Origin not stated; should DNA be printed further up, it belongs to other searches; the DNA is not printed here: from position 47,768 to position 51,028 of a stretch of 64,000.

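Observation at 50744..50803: Perfect 8-N8-8 palindrome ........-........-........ at the transcription-start position of a sigma70-like promoter (P1), with a twin at 54914-54972 (P2)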

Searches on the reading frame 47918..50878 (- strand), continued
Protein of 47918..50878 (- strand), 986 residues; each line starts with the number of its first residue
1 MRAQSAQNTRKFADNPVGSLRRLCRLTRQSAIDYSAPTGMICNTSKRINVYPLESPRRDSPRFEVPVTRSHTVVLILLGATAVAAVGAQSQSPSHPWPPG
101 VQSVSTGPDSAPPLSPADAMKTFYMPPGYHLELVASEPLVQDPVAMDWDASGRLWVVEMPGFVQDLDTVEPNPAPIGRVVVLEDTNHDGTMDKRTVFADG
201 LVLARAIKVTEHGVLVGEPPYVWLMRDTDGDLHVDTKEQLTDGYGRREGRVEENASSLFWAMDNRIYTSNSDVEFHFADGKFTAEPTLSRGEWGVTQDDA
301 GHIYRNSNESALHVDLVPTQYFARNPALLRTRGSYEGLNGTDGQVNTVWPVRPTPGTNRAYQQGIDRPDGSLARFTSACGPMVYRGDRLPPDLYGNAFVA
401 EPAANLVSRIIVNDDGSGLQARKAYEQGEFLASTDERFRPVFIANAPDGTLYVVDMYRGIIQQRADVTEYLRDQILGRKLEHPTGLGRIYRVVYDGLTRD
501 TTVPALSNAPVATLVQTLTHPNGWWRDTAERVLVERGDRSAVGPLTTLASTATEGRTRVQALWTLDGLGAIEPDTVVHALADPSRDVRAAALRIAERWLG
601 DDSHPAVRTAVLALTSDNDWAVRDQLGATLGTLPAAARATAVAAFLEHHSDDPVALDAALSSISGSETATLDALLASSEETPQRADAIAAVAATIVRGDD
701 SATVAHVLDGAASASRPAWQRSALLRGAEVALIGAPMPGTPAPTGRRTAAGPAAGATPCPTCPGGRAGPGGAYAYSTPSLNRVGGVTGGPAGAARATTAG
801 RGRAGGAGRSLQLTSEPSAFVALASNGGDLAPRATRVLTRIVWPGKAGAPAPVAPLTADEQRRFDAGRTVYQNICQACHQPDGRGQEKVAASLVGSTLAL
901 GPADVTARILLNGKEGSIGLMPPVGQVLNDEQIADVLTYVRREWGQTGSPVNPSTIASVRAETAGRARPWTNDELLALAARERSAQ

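Call 75: find_encoding_contigs(protein=P0002, flank=10000, max_places=2)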
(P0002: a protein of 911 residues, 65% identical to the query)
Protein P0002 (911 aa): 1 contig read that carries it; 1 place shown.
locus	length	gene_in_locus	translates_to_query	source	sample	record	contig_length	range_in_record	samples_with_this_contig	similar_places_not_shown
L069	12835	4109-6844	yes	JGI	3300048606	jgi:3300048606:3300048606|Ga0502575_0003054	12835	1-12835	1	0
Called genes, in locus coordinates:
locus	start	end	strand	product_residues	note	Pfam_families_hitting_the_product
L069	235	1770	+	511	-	PF01590:GAF, PF13185:GAF_2, PF13492:GAF_3 (weak), PF00158:Sigma54_activat, PF14532:Sigma54_activ_2, PF07728:AAA_5, PF25601:AAA_lid_14, PF02954:HTH_8, +1 more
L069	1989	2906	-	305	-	PF01261:AP_endonuc_2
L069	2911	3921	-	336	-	PF01261:AP_endonuc_2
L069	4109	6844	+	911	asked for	PF23500:DUF7133, PF02985:HEAT (faint), PF13646:HEAT_2, PF00034:Cytochrom_C (weak), PF13442:Cytochrome_CBB3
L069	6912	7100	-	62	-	-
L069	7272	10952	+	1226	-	PF13620:CarboxypepD_reg, PF13715:CarbopepD_reg_2 (faint), PF25183:OMP_b-brl_4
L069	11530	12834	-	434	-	?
